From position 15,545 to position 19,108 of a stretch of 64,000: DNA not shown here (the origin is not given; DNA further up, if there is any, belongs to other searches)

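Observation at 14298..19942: Translationally coupled gshB / zinc-ribbon-cyclase-STAND-TPR / MFS operon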

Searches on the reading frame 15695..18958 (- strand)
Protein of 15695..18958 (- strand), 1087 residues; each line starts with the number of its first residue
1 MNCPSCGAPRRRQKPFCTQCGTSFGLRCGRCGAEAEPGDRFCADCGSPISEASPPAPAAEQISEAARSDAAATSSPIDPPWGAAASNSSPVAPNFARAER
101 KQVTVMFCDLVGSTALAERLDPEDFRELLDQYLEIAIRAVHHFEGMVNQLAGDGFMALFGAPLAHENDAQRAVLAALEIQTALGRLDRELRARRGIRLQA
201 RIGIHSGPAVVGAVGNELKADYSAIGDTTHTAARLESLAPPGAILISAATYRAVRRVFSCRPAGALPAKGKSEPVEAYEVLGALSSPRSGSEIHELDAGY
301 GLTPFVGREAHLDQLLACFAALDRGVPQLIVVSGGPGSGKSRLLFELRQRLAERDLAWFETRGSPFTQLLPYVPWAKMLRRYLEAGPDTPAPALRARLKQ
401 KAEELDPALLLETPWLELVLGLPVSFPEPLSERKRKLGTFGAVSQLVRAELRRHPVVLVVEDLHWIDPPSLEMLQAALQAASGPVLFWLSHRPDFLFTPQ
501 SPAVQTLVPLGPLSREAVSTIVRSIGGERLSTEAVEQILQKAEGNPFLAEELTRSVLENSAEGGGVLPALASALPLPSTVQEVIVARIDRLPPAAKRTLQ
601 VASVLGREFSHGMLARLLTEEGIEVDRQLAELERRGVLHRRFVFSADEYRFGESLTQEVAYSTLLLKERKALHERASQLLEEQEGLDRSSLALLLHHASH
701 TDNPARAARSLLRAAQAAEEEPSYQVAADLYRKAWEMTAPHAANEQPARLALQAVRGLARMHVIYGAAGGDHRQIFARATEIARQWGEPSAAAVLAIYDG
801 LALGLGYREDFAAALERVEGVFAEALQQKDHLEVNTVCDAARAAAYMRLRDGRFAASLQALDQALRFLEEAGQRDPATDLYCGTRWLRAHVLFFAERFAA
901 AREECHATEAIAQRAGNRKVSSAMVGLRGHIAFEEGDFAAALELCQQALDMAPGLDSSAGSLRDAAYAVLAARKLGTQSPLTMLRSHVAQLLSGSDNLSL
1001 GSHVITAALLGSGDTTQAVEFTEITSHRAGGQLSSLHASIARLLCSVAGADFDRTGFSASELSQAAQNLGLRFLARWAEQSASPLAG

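Call 7: search_protein_families(library=pfam, proteins=[window:15695-18958:-], max_evalue=0.01)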
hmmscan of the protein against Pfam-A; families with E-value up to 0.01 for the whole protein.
window:15695-18958:- (1087 aa): 11 families
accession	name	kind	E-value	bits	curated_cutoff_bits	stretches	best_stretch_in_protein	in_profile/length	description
PF13191.12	AAA_16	-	8.8e-25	88.6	32.6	1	304-486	1-165/167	AAA ATPase domain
PF00211.25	Guanylate_cyc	-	4.2e-23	82.3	21.9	1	99-277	5-178/183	Adenylate and Guanylate cyclase catalytic domain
PF12773.13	DZR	-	1.9e-07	31.6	27.3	1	3-46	1-45/45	Double zinc ribbon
PF13240.11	Zn_Ribbon_1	-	2.6e-07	30.6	25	1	28-48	2-22/23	zinc-ribbon domain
PF13248.11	Zn_ribbon_3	-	5.7e-07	29.2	27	2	26-49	3-26/26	zinc-ribbon domain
PF13401.12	AAA_22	-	9e-05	23.2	27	1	328-483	6-114/130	AAA domain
PF00515.34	TPR_1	-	0.00031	20.9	27.8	1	928-953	7-32/34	Tetratricopeptide repeat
PF13424.12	TPR_12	-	0.0018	18.8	30.1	1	887-952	8-75/77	Tetratricopeptide repeat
PF17874.7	TPR_MalT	-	0.0044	16.8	45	1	891-959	49-117/336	MalT-like TPR region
PF07719.23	TPR_2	-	0.0093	16.5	27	1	928-954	7-33/34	Tetratricopeptide repeat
PF18912.6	DZR_2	-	0.0095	16.2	27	0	2-45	9-55/56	Double zinc ribbon domain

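Call 8: search_protein_families(library=ncbifam, proteins=[window:15695-18958:-], max_evalue=0.01)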
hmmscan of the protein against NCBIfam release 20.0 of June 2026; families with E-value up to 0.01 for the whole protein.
window:15695-18958:- (1087 aa): 2 families
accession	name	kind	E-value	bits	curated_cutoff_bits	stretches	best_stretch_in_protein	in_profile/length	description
TIGR03903.1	TOMM_kin_cyc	equivalog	1.6e-74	251.5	705.75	1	96-875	281-1053/1267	TOMM system kinase/cyclase fusion protein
NF058673.1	LipAdnlyCyLipJMY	equivalog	2.8e-14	52.7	800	1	96-250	289-418/449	bifunctional lipase/adenylate cyclase LipJ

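Call 9: find_homologous_proteins(query=window:15695-18958:-, max_evalue=1e-10)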
Query window:15695-18958:- (1087 aa): 7255 proteins with E <= 1e-10 among 8000 candidates; the best 120 are listed.
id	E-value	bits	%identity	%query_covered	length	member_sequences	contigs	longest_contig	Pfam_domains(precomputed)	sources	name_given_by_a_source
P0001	0.0e+0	2294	97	100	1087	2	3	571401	PF13240.12,PF12773.14,PF00211.26,PF13248.12,PF13191.13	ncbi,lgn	-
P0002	0.0e+0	1207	58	97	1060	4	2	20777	PF13401.13,PF00211.26,PF13248.12,PF13191.13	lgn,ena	-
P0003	5.5e-260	884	45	96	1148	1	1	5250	PF13240.12,PF17874.8,PF12773.14,PF13424.13,PF00211.26,PF13248.12,PF13191.13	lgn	-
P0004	3.9e-247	841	47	87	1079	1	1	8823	PF13424.13,PF00211.26,PF13191.13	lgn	-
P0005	5.7e-241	821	46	87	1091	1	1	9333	PF13401.13,PF00211.26,PF13191.13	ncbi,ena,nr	ncbi:MAG TPA: adenylate/guanylate cyclase domain-containing protein [Candidatus Acidoferrales bacter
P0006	2.7e-240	819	42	98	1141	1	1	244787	PF13240.12,PF12773.14,PF24463.2,PF00211.26,PF24460.2,PF13248.12,PF13191.13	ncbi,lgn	-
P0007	9.1e-240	817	45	93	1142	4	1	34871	PF12773.14,PF13401.13,PF00211.26,PF13191.13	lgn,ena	-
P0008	8.4e-238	810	44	90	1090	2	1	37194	PF13424.13,PF00211.26,PF13191.13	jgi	jgi:class 3 adenylate cyclase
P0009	1.0e-230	787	43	95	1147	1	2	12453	PF13240.12,PF12773.14,PF13424.13,PF00211.26,PF13248.12,PF13191.13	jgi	jgi:class 3 adenylate cyclase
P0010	1.1e-228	780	48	79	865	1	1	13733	PF13240.12,PF12773.14,PF13401.13,PF00211.26,PF13248.12,PF13191.13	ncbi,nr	ncbi:MAG: AAA family ATPase, partial [Deltaproteobacteria bacterium]|nr:AAA family ATPase [Deltaprot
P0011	1.2e-227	777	43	96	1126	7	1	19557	PF13240.12,PF12773.14,PF13401.13,PF00211.26,PF13248.12,PF13191.13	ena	-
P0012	4.4e-227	775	42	96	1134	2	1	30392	PF13240.12,PF12773.14,PF24463.2,PF00211.26,PF13191.13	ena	-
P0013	8.1e-227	774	42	96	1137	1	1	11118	PF13240.12,PF12773.14,PF13424.13,PF13401.13,PF00211.26,PF13248.12,PF13191.13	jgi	-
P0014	6.2e-225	768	43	93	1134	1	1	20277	PF13240.12,PF12773.14,PF24463.2,PF13401.13,PF00211.26,PF24460.2,PF13248.12,PF13191.13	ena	-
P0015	1.6e-224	766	43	96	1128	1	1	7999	PF13240.12,PF12773.14,PF13424.13,PF13401.13,PF00211.26,PF13248.12,PF13191.13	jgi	jgi:class 3 adenylate cyclase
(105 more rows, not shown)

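Call 11: find_encoding_contigs(protein=P0001, flank=10000, max_places=4)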
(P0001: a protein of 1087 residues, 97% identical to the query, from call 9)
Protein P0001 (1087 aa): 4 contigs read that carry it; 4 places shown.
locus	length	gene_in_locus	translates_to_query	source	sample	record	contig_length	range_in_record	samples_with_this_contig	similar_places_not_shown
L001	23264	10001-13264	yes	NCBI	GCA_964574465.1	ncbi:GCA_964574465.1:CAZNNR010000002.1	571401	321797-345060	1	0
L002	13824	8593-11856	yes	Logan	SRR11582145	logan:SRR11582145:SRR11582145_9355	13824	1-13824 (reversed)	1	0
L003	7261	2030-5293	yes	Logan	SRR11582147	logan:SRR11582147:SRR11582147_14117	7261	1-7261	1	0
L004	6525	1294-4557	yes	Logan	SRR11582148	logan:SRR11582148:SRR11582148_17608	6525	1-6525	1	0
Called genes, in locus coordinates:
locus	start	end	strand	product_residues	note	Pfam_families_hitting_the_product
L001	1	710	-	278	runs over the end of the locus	-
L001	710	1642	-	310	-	PF00291:PALP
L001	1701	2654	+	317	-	PF01075:Glyco_transf_9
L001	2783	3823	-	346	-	PF04055:Radical_SAM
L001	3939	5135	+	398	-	PF03403:PAF-AH_p_II (faint), PF12740:PETase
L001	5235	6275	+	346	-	PF01008:IF-2B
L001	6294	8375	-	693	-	-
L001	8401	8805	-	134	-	PF01243:PNPOx_N, PF12900:Pyridox_ox_2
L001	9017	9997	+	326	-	PF02951:GSH-S_N, PF02955:GSH-S_ATP, PF08443:RimK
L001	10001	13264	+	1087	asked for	PF12773:DZR (weak), PF13240:Zn_Ribbon_1 (faint), PF13248:Zn_ribbon_3 (faint), PF00211:Guanylate_cyc, PF13191:AAA_16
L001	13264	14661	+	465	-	PF07690:MFS_1, PF13347:MFS_2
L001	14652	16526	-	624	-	PF02776:TPP_enzyme_N, PF00205:TPP_enzyme_M, PF02775:TPP_enzyme_C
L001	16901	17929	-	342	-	PF11583:AurF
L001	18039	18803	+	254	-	PF00440:TetR_N, PF14246:TetR_C_7 (weak), PF17918:TetR_C_15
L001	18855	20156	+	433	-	PF00144:Beta-lactamase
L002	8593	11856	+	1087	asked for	PF12773:DZR (weak), PF13240:Zn_Ribbon_1 (faint), PF13248:Zn_ribbon_3 (faint), PF00211:Guanylate_cyc, PF13191:AAA_16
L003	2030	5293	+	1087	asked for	PF12773:DZR (weak), PF13240:Zn_Ribbon_1 (faint), PF13248:Zn_ribbon_3 (faint), PF00211:Guanylate_cyc, PF13191:AAA_16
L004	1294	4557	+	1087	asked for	PF12773:DZR (weak), PF13240:Zn_Ribbon_1 (faint), PF13248:Zn_ribbon_3 (faint), PF00211:Guanylate_cyc, PF13191:AAA_16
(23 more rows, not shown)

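Call 12: find_encoding_contigs(protein=P0002, flank=10000, max_places=4)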
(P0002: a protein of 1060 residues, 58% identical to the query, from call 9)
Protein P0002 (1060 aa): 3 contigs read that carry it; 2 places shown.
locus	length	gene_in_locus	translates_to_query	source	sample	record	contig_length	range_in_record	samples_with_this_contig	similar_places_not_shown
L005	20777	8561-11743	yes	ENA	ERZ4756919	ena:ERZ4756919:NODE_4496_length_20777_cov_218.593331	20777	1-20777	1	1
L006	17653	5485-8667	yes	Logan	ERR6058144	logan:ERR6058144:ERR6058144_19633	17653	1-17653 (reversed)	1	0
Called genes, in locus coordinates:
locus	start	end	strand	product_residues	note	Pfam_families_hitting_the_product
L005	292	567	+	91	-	-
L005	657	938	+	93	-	-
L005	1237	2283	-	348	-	PF04055:Radical_SAM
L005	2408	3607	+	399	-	PF12740:PETase, PF03403:PAF-AH_p_II (faint), PF00561:Abhydrolase_1 (faint)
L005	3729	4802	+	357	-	PF01008:IF-2B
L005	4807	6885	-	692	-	-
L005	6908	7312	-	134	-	PF01243:PNPOx_N, PF12900:Pyridox_ox_2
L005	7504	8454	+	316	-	PF02951:GSH-S_N, PF02955:GSH-S_ATP, PF08443:RimK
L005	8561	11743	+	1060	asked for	PF13248:Zn_ribbon_3 (weak), PF00211:Guanylate_cyc, PF13191:AAA_16, PF13401:AAA_22 (weak)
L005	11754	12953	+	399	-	PF13347:MFS_2, PF07690:MFS_1 (weak), PF13347:MFS_2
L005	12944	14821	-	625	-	PF02776:TPP_enzyme_N, PF00205:TPP_enzyme_M, PF02775:TPP_enzyme_C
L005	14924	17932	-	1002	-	-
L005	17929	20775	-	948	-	?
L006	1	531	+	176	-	?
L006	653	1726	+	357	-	PF01008:IF-2B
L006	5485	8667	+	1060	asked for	PF13248:Zn_ribbon_3 (weak), PF00211:Guanylate_cyc, PF13191:AAA_16, PF13401:AAA_22 (weak)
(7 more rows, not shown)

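Call 13: find_encoding_contigs(protein=P0004, flank=10000, max_places=2)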
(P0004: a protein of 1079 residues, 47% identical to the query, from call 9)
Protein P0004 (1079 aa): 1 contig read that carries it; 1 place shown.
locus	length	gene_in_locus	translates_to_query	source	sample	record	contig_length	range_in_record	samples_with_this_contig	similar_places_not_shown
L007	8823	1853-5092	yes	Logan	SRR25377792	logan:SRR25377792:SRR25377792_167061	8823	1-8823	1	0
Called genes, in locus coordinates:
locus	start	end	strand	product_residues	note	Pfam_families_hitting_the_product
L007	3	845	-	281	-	?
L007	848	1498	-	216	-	PF00440:TetR_N, PF16859:TetR_C_11, PF13977:TetR_C_6, PF16925:TetR_C_13, PF17938:TetR_C_29 (weak)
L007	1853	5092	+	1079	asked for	PF00211:Guanylate_cyc, PF13191:AAA_16, PF13424:TPR_12 (faint)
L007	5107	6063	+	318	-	PF00749:tRNA-synt_1c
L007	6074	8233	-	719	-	PF12228:DUF3604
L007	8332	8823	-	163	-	?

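Call 14: find_encoding_contigs(protein=P0005, flank=10000, max_places=2)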
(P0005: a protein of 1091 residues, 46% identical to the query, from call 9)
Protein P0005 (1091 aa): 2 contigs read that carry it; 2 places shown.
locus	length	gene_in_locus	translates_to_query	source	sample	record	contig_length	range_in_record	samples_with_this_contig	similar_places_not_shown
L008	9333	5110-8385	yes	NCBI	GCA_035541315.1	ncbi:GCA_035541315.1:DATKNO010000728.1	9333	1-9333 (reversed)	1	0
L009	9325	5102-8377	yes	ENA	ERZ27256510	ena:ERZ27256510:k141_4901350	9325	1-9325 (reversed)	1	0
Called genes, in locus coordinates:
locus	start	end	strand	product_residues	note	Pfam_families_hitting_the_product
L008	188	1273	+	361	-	PF01008:IF-2B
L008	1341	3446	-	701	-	-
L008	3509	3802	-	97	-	-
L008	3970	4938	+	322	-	PF02951:GSH-S_N, PF08443:RimK, PF02955:GSH-S_ATP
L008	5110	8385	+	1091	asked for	PF00211:Guanylate_cyc, PF13191:AAA_16, PF13401:AAA_22 (faint)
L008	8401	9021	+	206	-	PF01323:DSBA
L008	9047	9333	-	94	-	PF00487:FA_desaturase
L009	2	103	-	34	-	?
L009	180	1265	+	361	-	PF01008:IF-2B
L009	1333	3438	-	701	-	-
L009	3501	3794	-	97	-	-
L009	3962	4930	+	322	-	PF02951:GSH-S_N, PF08443:RimK, PF02955:GSH-S_ATP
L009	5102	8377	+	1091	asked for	PF00211:Guanylate_cyc, PF13191:AAA_16, PF13401:AAA_22 (faint)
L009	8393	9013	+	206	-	PF01323:DSBA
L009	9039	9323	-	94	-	PF00487:FA_desaturase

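Call 15: find_encoding_contigs(protein=P0006, flank=10000, max_places=2)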
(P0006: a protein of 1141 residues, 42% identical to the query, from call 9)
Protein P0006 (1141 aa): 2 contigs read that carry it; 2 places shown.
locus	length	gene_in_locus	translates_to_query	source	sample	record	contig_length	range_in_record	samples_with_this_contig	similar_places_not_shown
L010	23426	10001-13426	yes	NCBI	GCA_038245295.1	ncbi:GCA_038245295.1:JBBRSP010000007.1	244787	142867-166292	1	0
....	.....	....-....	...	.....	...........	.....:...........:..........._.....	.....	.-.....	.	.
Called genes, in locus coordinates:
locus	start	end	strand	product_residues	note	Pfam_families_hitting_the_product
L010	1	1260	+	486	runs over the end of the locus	PF00370:FGGY_N, PF02782:FGGY_C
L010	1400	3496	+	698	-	PF14522:Cytochrome_C7 (faint), PF14537:Cytochrom_c3_2 (faint), PF22113:Mtrc-MtrF_II-IV_dom (weak), PF17892:Cadherin_5 (weak), PF17963:Big_9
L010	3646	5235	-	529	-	PF13948:DUF4215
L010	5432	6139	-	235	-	-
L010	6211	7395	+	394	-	PF02771:Acyl-CoA_dh_N, PF02770:Acyl-CoA_dh_M, PF00441:Acyl-CoA_dh_1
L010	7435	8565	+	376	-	PF02771:Acyl-CoA_dh_N, PF02770:Acyl-CoA_dh_M, PF00441:Acyl-CoA_dh_1, PF08028:Acyl-CoA_dh_2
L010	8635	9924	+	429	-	PF01966:HD, PF19276:HD_assoc_2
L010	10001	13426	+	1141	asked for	PF12773:DZR, PF13240:Zn_Ribbon_1 (faint), PF13248:Zn_ribbon_3 (faint), PF24460:DUF7575 (faint), PF24463:DUF7577 (weak), PF00211:Guanylate_cyc, PF13191:AAA_16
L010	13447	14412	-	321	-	PF08240:ADH_N, PF00107:ADH_zinc_N, PF13602:ADH_zinc_N_2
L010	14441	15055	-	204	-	PF00702:Hydrolase, PF13419:HAD_2, PF13242:Hydrolase_like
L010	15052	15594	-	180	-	-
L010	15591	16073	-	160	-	PF09721:Exosortase_EpsH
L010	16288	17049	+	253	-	PF01925:TauE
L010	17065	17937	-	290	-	PF02567:PhzC-PhzF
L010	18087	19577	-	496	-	PF00150:Cellulase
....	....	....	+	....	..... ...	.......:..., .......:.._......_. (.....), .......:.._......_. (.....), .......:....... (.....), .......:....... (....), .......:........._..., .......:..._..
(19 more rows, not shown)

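Call 16: find_encoding_contigs(protein=P0007, flank=10000, max_places=2)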
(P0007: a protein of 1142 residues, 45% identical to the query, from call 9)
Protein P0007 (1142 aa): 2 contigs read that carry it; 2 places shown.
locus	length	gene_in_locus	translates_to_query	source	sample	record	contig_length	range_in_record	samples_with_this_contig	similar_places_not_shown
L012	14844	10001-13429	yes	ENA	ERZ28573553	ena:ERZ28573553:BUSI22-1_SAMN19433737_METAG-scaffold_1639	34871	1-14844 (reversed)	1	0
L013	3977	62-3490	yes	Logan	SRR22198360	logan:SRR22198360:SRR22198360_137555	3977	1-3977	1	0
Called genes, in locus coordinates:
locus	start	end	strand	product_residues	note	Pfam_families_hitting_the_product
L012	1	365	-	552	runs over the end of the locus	PF07655:Secretin_N_2 (weak), PF00263:Secretin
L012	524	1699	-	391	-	PF13191:AAA_16 (weak), PF13401:AAA_22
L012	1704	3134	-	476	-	PF00072:Response_reg, PF00158:Sigma54_activat, PF14532:Sigma54_activ_2, PF07728:AAA_5, PF25601:AAA_lid_14, PF02954:HTH_8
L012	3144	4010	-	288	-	PF02219:MTHFR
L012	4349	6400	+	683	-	PF00456:Transketolase_N, PF13292:DXP_synthase_N (faint), PF02779:Transket_pyr, PF02780:Transketolase_C, PF22613:Transketolase_C_1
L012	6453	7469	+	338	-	PF00044:Gp_dh_N, PF02800:Gp_dh_C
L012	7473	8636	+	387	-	PF00162:PGK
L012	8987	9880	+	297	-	PF00274:Glycolytic (weak)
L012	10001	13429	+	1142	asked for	PF12773:DZR (weak), PF00211:Guanylate_cyc, PF13191:AAA_16, PF13401:AAA_22 (weak)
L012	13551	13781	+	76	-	-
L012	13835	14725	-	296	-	PF01259:SAICAR_synt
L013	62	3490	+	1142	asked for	PF12773:DZR (weak), PF00211:Guanylate_cyc, PF13191:AAA_16, PF13401:AAA_22 (weak)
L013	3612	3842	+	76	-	-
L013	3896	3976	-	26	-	?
